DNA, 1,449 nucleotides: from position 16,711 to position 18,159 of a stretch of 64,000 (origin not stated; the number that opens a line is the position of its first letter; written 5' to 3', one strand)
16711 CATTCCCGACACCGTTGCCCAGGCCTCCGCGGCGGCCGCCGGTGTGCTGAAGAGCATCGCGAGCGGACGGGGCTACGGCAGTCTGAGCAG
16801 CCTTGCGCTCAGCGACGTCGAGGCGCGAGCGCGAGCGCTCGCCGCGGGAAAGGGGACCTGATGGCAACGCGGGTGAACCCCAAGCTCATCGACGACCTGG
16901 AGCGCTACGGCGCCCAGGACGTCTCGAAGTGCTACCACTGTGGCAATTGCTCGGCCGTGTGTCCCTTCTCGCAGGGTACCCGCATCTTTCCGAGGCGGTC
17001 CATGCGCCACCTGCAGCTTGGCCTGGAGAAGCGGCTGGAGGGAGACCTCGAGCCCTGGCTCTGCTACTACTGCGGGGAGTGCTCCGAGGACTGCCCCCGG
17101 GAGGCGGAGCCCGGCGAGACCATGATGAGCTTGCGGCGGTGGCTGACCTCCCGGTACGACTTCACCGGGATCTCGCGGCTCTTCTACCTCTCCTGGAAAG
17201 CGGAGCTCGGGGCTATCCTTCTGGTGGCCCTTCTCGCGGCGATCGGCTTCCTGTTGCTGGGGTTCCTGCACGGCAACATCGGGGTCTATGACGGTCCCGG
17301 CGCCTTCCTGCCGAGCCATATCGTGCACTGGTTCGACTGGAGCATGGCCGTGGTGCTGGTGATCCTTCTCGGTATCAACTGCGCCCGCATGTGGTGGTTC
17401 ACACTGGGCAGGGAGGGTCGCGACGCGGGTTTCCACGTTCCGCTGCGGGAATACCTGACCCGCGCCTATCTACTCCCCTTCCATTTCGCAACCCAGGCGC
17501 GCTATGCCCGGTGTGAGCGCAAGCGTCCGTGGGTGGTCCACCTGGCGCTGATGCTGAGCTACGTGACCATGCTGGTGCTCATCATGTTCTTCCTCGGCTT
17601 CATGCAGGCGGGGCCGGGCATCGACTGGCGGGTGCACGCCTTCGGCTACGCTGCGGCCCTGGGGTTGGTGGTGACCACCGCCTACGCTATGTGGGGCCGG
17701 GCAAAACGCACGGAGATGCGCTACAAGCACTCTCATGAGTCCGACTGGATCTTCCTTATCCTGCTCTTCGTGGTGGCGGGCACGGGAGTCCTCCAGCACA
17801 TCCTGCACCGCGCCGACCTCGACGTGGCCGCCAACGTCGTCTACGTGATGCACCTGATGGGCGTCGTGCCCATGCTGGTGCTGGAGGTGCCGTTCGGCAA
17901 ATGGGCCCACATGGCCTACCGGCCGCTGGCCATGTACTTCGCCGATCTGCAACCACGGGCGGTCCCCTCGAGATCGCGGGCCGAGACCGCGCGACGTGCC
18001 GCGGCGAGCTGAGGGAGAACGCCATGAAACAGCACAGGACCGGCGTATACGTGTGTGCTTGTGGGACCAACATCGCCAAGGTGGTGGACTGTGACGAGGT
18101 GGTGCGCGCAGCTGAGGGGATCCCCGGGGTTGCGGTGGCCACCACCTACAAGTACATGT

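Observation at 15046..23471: Hybrid Hdr/Qmo/Mvh cluster: two HdrA paralogues flank a QmoC-like membrane FeS/cytochrome-b subunit, followed by MvhD-MvhG-MvhA and a protease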

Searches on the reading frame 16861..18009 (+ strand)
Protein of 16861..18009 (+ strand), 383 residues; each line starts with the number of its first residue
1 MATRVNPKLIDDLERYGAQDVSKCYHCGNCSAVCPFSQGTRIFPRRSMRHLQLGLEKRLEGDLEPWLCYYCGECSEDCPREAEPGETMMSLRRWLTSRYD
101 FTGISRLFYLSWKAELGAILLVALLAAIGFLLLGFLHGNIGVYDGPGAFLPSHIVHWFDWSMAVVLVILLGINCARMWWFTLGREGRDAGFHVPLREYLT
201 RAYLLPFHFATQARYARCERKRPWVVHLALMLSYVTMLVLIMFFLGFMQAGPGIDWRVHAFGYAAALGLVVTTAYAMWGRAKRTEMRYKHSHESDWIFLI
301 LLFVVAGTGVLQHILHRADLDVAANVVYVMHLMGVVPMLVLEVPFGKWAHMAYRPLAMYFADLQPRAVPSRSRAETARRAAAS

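Call 11: search_protein_families(library=pfam, proteins=[window:16861-18009:+])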
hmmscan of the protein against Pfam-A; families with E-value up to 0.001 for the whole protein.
seq(383 aa): 8 families
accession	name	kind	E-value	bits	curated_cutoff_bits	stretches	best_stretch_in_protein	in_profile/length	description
PF13183.11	Fer4_8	-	1.5e-10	41.9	27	1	21-81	2-67/68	4Fe-4S dicluster domain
PF12838.12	Fer4_7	-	2.1e-08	34.9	27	1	23-82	1-52/52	4Fe-4S dicluster domain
PF13237.11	Fer4_10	-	4.6e-08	33.3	25.5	1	20-79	5-53/53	4Fe-4S dicluster domain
PF13534.11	Fer4_17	-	6e-08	33.6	22.2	1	23-81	1-59/61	4Fe-4S dicluster domain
PF13187.11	Fer4_9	-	3e-07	30.8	27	1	23-82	1-51/52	4Fe-4S dicluster domain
PF00037.32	Fer4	-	1.2e-05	25.4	21.1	0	20-36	4-20/24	4Fe-4S binding domain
PF25160.1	LdpA_Fe-S-bd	-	1.4e-05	25.2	27.6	0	22-38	26-42/49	LdpA Fe-S cluster-binding domain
PF13484.11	Fer4_16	-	2.1e-05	25.6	30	0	20-36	49-65/66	4Fe-4S double cluster binding domain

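Call 12: search_protein_families(library=ncbifam, proteins=[window:16861-18009:+])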
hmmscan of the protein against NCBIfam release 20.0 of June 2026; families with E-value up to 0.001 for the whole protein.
seq(383 aa): 16 families
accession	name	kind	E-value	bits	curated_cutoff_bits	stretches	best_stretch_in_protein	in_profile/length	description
NF038018.1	qmoC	equivalog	1e-52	179.8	300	1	9-360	5-360/360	quinone-interacting membrane-bound oxidoreductase complex subunit QmoC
TIGR03290.1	CoB_CoM_SS_C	equivalog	1e-14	54.7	160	1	22-94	2-74/144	CoB--CoM heterodisulfide reductase subunit C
NF041890.1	hdrC_Methbact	equivalog_domain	5.1e-10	39.3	270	1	6-92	13-98/192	ferredoxin:CoB-CoM heterodisulfide reductase subunit HdrC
NF041779.1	hetero_SS_HdrC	equivalog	6.7e-09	35.5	350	1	21-94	30-102/198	ferredoxin:CoB-CoM heterodisulfide reductase subunit HdrC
NF040763.1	FeFe_hydrog_A6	exception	1.4e-06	27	765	1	18-82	141-204/571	NADH-dependent [FeFe] hydrogenase, group A6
TIGR02512.1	FeFe_hydrog_A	subfamily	2.1e-06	26.9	405.95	1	19-82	4-66/375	[FeFe] hydrogenase, group A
NF040612.1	F420_dehyd_FpoI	exception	3.7e-05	23.6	180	1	8-83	28-99/135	F420H2 dehydrogenase subunit FpoI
NF004616.0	PRK05950.1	subfamily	4.1e-05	22.8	228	0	59-97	197-235/238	succinate dehydrogenase iron-sulfur subunit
NF042909.1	FMH_DH_FwdF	exception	5.1e-05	22.5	375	1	22-82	55-115/336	tungsten-dependent formylmethanofuran dehydrogenase subunit FwdF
TIGR02484.1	CitB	equivalog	6.6e-05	22.2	246.6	1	32-376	17-370/372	tricarballylate utilization 4Fe-4S protein TcuB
NF011607.0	PRK15033.1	subfamily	0.00011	21.3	524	1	66-359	67-372/389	tricarballylate utilization 4Fe-4S protein TcuB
TIGR00314.1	cdhA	equivalog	0.00012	20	781.3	1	20-81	397-452/784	CO dehydrogenase/acetyl-CoA synthase complex subunit alpha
NF009226.0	PRK12576.1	equivalog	0.00022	20.7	344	0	21-93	153-235/317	succinate dehydrogenase/fumarate reductase iron-sulfur subunit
NF058577.1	FdxA_fam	equivalog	0.00031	20.9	65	0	20-36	34-50/52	4Fe-4S ferredoxin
TIGR03287.1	methan_mark_16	hypoth_equivalog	0.00031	19.3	363.95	0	13-36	321-344/391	methanogenesis marker 16 metalloprotein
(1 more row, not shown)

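Call 14: find_homologous_proteins(query=window:16861-18009:+)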
Query seq(383 aa) (383 aa): 2919 proteins with E <= 0.001 among 8000 candidates; the best 120 are listed.
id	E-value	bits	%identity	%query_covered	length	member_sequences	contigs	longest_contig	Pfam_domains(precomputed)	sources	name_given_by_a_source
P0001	1.6e-264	895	100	100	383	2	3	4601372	PF00037.33,PF13484.12,PF12838.13,PF13534.12,PF13237.12,PF13183.12,PF13187.12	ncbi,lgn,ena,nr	ncbi:MAG: 4Fe-4S dicluster domain-containing protein [Thermoleophilia bacterium]|nr:4Fe-4S dicluster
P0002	2.4e-232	789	86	100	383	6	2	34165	PF00037.33,PF12838.13,PF13534.12,PF13237.12,PF13183.12,PF13187.12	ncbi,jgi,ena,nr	ncbi:MAG: 4Fe-4S dicluster domain-containing protein [Actinobacteria bacterium]|nr:4Fe-4S dicluster 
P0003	3.8e-225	765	85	100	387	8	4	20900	PF00037.33,PF13484.12,PF12838.13,PF13534.12,PF25160.2,PF13237.12,PF13183.12,PF13187.12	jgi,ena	-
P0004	4.5e-200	683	76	99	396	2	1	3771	PF13484.12,PF12838.13,PF13534.12,PF13237.12,PF13183.12,PF13187.12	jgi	jgi:quinone-modifying oxidoreductase subunit QmoC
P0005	2.5e-185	634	72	95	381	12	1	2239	PF00037.33,PF12838.13,PF13534.12,PF25160.2,PF13237.12,PF13183.12,PF13187.12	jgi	jgi:ferredoxin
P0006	4.1e-185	633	71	98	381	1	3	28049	PF13484.12,PF12838.13,PF13534.12,PF25160.2,PF13237.12,PF13183.12,PF13187.12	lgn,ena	-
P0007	3.0e-184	631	71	98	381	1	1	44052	PF13484.12,PF12838.13,PF13534.12,PF25160.2,PF13237.12,PF13183.12,PF13187.12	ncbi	ncbi:MAG: 4Fe-4S dicluster domain-containing protein [bacterium]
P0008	1.7e-182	625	71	95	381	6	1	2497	PF00037.33,PF12838.13,PF13534.12,PF25160.2,PF13237.12,PF13183.12,PF13187.12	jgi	jgi:ferredoxin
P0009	4.7e-182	623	72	95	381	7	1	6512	PF00037.33,PF12838.13,PF13534.12,PF13237.12,PF13183.12,PF13187.12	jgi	jgi:quinone-modifying oxidoreductase subunit QmoC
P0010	1.8e-181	621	70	98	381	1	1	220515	PF00037.33,PF13484.12,PF12838.13,PF13534.12,PF25160.2,PF13237.12,PF13183.12,PF13187.12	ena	-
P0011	4.9e-181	620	69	98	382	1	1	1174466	PF12838.13,PF13534.12,PF25160.2,PF13237.12,PF13183.12,PF13187.12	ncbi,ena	-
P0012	1.2e-180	619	69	100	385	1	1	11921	PF00037.33,PF12838.13,PF13534.12,PF13237.12,PF13183.12,PF13187.12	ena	-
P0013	1.4e-180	619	70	98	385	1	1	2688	PF12838.13,PF13534.12,PF13237.12,PF13183.12,PF13187.12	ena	-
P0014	3.4e-180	617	70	97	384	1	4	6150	PF12838.13,PF13534.12,PF13237.12,PF13183.12,PF13187.12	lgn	-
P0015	6.9e-180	616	70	100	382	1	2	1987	PF12838.13,PF13534.12,PF13237.12,PF13183.12,PF13187.12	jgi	jgi:ferredoxin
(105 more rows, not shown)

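Call 20: find_related_loci(query=A1, collection=genome_contigs, flank=10000)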
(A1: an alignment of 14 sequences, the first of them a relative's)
Query A1 (383 aa) in genome_contigs; peptide patterns used: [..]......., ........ (x = any residue, [..] = any of these).
600 stretches matched a pattern (row limit reached: there are more); 598 encode a relative of the query (tblastn E <= 1e-3); the best 80 are kept; 80 distinct loci.
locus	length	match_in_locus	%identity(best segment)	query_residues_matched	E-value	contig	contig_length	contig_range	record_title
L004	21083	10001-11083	71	1-364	2e-179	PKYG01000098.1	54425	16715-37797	MAG: Actinomycetota bacterium isolate palsa_647 73.20120500_P19.4_contig_382, whole genome shotgun sequence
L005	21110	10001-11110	67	1-373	4e-171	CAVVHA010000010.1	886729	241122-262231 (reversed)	MAG: uncultured Acidobacteriota bacterium isolate MFD02979.bin.2.107 genome assembly, contig: contig_45238, whole genome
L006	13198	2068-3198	64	1-380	2e-170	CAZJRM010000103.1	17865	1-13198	MAG TPA_asm: uncultured Vicinamibacterales bacterium isolate binchicken_co66_63 genome assembly, contig: NODE_4975_lengt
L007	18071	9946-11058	67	1-374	4e-169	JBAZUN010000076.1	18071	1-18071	MAG: Candidatus Latescibacterota bacterium isolate SO_2017_GW1_23 NODE_11745_length_18071_cov_0.850145_OW334_2017, whole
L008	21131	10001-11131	67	1-382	1e-168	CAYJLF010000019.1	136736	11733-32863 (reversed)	MAG TPA_asm: uncultured bacterium isolate ERP124720_co1_184 genome assembly, contig: NODE_159_length_136736_cov_12.91636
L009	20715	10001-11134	63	1-381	1e-166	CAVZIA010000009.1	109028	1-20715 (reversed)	MAG: uncultured Thermoleophilia bacterium isolate MFD02416.bin.2.102 genome assembly, contig: contig_28829, whole genome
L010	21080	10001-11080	67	1-363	2e-166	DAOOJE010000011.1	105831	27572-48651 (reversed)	MAG TPA_asm: Thermoanaerobaculaceae bacterium isolate AMR_MDS_2761 NODE_200_length_105831_cov_20.987729, whole genome sh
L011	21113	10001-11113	65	1-375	3e-166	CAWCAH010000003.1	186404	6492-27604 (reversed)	MAG: uncultured Thermoleophilia bacterium isolate MFD03899.bin.2.132 genome assembly, contig: contig_1431, whole genome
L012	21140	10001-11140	63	1-383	3e-166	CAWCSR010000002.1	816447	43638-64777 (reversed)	MAG: uncultured Thermoleophilia bacterium isolate MFD04428.bin.2.40 genome assembly, contig: contig_18652, whole genome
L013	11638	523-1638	65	1-373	1e-165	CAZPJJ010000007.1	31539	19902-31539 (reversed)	MAG TPA_asm: uncultured Acidobacteriota bacterium isolate SRP093185_co1_106 genome assembly, contig: NODE_701_length_315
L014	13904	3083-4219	64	1-383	5e-163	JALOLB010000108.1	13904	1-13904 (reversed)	MAG: Thermoanaerobaculaceae bacterium isolate Prado014 scaffold_7236, whole genome shotgun sequence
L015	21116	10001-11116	64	1-369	9e-163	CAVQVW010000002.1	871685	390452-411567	MAG: uncultured Thermoleophilia bacterium isolate MFD09964.bin.1.34 genome assembly, contig: contig_18350, whole genome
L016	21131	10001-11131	65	1-381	2e-159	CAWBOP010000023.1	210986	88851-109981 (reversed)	MAG: Terriglobia bacterium isolate MFD01299.bin.2.51 genome assembly, contig: contig_71675, whole genome shotgun sequenc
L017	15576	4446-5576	62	1-381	4e-159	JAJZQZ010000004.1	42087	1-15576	MAG: Actinomycetes bacterium isolate SKS1.bin6 NODE_1532_length_42087_cov_1.910629, whole genome shotgun sequence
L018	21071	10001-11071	64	1-360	6e-158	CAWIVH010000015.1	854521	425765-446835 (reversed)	MAG: uncultured Acidobacteriota bacterium isolate MFD02979.bin.1.204 genome assembly, contig: contig_49447, whole genome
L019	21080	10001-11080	63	1-364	2e-157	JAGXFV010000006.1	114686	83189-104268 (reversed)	MAG: Actinomycetes bacterium isolate LH_M23 k141_134457, whole genome shotgun sequence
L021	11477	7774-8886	61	1-374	2e-155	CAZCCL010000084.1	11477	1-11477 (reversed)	MAG TPA_asm: uncultured Gaiellales bacterium isolate SRP185410_co2_381 genome assembly, contig: NODE_7258_length_11477_c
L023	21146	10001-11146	64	1-379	2e-154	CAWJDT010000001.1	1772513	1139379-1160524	MAG: uncultured Actinomycetes bacterium isolate MFD04716.bin.2.17 genome assembly, contig: contig_10995, whole genome sh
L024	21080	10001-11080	65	1-364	2e-154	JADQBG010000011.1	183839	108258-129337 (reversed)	MAG: Actinomycetota bacterium isolate Soudan_30 NODE_50_length_183839_cov_15.282696, whole genome shotgun sequence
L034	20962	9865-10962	60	1-367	1e-148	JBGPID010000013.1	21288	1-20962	MAG: Geobacteraceae bacterium isolate OBJ_0618_7090110_342 k141_569673_length_21288_cov_75.4919, whole genome shotgun se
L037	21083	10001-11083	60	2-363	5e-147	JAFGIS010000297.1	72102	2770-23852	MAG: Polyangiaceae bacterium isolate Zod_Metabat.23 k87_5990053, whole genome shotgun sequence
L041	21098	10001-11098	59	1-367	2e-144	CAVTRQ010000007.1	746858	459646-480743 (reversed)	MAG: uncultured Acidobacteriota bacterium isolate MFD09567.bin.2.6 genome assembly, contig: contig_28620, whole genome s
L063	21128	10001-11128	49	1-373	5e-125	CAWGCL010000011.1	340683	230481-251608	MAG: uncultured Cytophagales bacterium isolate MFD03804.bin.3.132 genome assembly, contig: contig_43146, whole genome sh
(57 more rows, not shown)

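Call 31: search_protein_families(library=pfam, proteins=[L041:5292-6164:+, L041:6161-7264:+, L041:7150-8091:+, L041:4726-5295:+, L034:6055-7119:+, L034:7005-7946:+, L041:12999-15479:-, L034:14671-16422:+, L034:2226-3863:-], max_evalue=0.00001)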
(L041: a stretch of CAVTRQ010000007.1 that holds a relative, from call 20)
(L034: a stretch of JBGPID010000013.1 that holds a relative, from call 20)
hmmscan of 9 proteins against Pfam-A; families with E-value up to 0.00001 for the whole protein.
L041:5292-6164:+ (290 aa): 2 families
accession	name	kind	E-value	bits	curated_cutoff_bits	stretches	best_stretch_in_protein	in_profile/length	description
PF12797.12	Fer4_2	-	4.7e-06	26.7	24.5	0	176-191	6-21/22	4Fe-4S binding domain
PF13183.11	Fer4_8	-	6e-06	27.1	27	1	178-246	3-68/68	4Fe-4S dicluster domain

L041:6161-7264:+ (367 aa): 5 families
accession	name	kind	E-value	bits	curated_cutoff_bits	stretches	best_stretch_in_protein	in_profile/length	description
PF17179.9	Fer4_22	-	4.2e-31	108.1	27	1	251-344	1-94/95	4Fe-4S dicluster domain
PF13183.11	Fer4_8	-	5.7e-07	30.4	27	1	249-344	2-67/68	4Fe-4S dicluster domain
PF25160.1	LdpA_Fe-S-bd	-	6.1e-07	29.6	27.6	0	248-264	24-40/49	LdpA Fe-S cluster-binding domain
PF13187.11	Fer4_9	-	4.4e-06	27.1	27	0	331-347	2-18/52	4Fe-4S dicluster domain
PF00037.32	Fer4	-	4.4e-06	26.7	21.1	0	330-344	7-21/24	4Fe-4S binding domain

L041:7150-8091:+ (313 aa): 3 families
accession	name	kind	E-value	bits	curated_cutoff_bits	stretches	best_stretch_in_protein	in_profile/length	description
PF00175.26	NAD_binding_1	-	1.1e-19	71.6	22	1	151-255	1-107/109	Oxidoreductase NAD-binding domain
PF10418.14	DHODB_Fe-S_bind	-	6.5e-11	42.2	23.9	1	274-306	1-40/41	Iron-sulfur cluster binding domain of dihydroorotate dehydrogenase B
PF00970.30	FAD_binding_6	-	2.7e-07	31.3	21.1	1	50-137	6-96/99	Oxidoreductase FAD-binding domain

L041:4726-5295:+ (189 aa): 1 family
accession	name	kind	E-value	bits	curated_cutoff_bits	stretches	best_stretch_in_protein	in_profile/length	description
PF02662.21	FlpD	-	3e-51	173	22.3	1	52-174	1-123/123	Methyl-viologen-reducing hydrogenase, delta subunit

L034:6055-7119:+ (354 aa): 8 families
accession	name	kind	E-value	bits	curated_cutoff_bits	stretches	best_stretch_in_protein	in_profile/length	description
PF17179.9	Fer4_22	-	1.8e-31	109.3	27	1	238-331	1-94/95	4Fe-4S dicluster domain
PF00037.32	Fer4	-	7.5e-09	35.5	21.1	0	317-331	7-21/24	4Fe-4S binding domain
PF13187.11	Fer4_9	-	2.1e-08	34.5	27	0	318-343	2-27/52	4Fe-4S dicluster domain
PF13237.11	Fer4_10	-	3.1e-07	30.6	25.5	0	317-330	8-21/53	4Fe-4S dicluster domain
PF12838.12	Fer4_7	-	1.2e-06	29.3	27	0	238-331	1-51/52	4Fe-4S dicluster domain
PF13534.11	Fer4_17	-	2.1e-06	28.6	22.2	0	224-250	31-57/61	4Fe-4S dicluster domain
PF13183.11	Fer4_8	-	3.1e-06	28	27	0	237-331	3-67/68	4Fe-4S dicluster domain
PF14697.11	Fer4_21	-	7.7e-06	26.4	35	0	230-255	32-57/59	4Fe-4S dicluster domain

L034:7005-7946:+ (313 aa): 3 families
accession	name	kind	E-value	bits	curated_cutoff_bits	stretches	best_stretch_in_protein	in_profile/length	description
PF00175.26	NAD_binding_1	-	8.2e-20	71.9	22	1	151-255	1-107/109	Oxidoreductase NAD-binding domain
PF10418.14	DHODB_Fe-S_bind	-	2.1e-11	43.8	23.9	1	274-306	1-40/41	Iron-sulfur cluster binding domain of dihydroorotate dehydrogenase B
PF00970.30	FAD_binding_6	-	1.9e-06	28.6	21.1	1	55-137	9-96/99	Oxidoreductase FAD-binding domain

L041:12999-15479:- (826 aa): 1 family
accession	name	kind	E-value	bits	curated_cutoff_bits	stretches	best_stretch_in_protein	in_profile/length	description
PF01274.28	MS_TIM-barrel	-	8e-30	104.1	26.4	1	256-463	3-197/248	Malate synthase, TIM barrel domain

L034:14671-16422:+ (583 aa): 3 families
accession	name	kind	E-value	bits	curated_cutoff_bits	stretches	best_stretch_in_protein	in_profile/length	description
PF00015.26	MCPsignal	-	2e-46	158.4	34.6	1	364-547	2-171/172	Methyl-accepting chemotaxis protein (MCP) signalling domain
PF12729.13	4HB_MCP_1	-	3e-21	76.2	27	1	45-225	1-181/181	Four helix bundle sensory module for signal transduction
PF00672.30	HAMP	-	2.2e-14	53.9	25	1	250-299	2-51/53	HAMP domain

L034:2226-3863:- (545 aa): 3 families
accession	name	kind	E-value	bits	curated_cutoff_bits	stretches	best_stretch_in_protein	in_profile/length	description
PF00015.26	MCPsignal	-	8.6e-49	166.1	34.6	1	327-510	2-171/172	Methyl-accepting chemotaxis protein (MCP) signalling domain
PF12729.13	4HB_MCP_1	-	5.2e-22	78.7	27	1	6-185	1-181/181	Four helix bundle sensory module for signal transduction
PF02203.21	TarH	-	2.5e-14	54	25.2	1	5-172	3-175/177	Tar ligand binding domain homologue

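Call 44: search_solved_structures(query=P0001, show_alignments=2, max_evalue=0.01)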
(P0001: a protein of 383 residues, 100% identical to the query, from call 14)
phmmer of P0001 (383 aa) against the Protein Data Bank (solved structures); distinct sequences matched with E-value up to 0.01: 20.
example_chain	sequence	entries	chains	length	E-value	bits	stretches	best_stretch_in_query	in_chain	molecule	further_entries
7bkb_C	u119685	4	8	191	2.4e-12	49.6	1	6-95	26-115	CoB--CoM heterodisulfide reductase subunit C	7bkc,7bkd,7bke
9sfi_E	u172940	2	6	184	8.4e-10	41.2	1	21-95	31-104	H(2)/formate:CoB-CoM heterodisulfide,ferredoxin reductase subunit C2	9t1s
8rvv_C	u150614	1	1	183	1.4e-09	40.6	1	9-86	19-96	H(2):CoB-CoM heterodisulfide,ferredoxin reductase subunit C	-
8rvu_c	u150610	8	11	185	1.4e-09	40.5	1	10-86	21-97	H(2):CoB-CoM heterodisulfide,ferredoxin reductase subunit C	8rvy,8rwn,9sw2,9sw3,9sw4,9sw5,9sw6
5odc_C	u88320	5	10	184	1.4e-09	40.5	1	21-97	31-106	Heterodisulfide reductase, subunit C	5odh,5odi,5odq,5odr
5t5i_F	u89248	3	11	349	1.3e-05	27.5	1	18-82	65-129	Tungsten formylmethanofuran dehydrogenase subunit fwdF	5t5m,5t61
9sw6_H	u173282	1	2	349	3.4e-05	26.1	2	20-82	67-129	Tungsten formylmethanofuran dehydrogenase, subunit F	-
8b9z_I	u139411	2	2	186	0.00049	22.3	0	13-82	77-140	NADH dehydrogenase (ubiquinone) 23 kDa subunit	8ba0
8esw_S8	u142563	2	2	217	0.00077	21.6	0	13-82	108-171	NADH dehydrogenase (ubiquinone) 23 kDa subunit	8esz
9sfi_U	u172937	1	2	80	0.0014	20.7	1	22-82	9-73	4Fe-4S binding protein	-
7arc_I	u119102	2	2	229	0.0022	20.1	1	13-82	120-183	TYKY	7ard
9iho_I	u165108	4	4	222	0.003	19.7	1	13-82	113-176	NUIM (TYKY) subunit of mitochondrial NADH:ubiquinone oxidoreductase (Complex I)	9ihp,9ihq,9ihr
7zm7_I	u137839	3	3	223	0.0047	19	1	13-82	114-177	Oxidoreductase-like protein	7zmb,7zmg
7ar7_I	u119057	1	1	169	0.006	18.7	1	13-82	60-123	NADH dehydrogenase [ubiquinone] iron-sulfur protein 8-A, mitochondrial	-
8qby_I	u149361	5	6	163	0.0064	18.6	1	15-82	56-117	NADH-quinone oxidoreductase subunit I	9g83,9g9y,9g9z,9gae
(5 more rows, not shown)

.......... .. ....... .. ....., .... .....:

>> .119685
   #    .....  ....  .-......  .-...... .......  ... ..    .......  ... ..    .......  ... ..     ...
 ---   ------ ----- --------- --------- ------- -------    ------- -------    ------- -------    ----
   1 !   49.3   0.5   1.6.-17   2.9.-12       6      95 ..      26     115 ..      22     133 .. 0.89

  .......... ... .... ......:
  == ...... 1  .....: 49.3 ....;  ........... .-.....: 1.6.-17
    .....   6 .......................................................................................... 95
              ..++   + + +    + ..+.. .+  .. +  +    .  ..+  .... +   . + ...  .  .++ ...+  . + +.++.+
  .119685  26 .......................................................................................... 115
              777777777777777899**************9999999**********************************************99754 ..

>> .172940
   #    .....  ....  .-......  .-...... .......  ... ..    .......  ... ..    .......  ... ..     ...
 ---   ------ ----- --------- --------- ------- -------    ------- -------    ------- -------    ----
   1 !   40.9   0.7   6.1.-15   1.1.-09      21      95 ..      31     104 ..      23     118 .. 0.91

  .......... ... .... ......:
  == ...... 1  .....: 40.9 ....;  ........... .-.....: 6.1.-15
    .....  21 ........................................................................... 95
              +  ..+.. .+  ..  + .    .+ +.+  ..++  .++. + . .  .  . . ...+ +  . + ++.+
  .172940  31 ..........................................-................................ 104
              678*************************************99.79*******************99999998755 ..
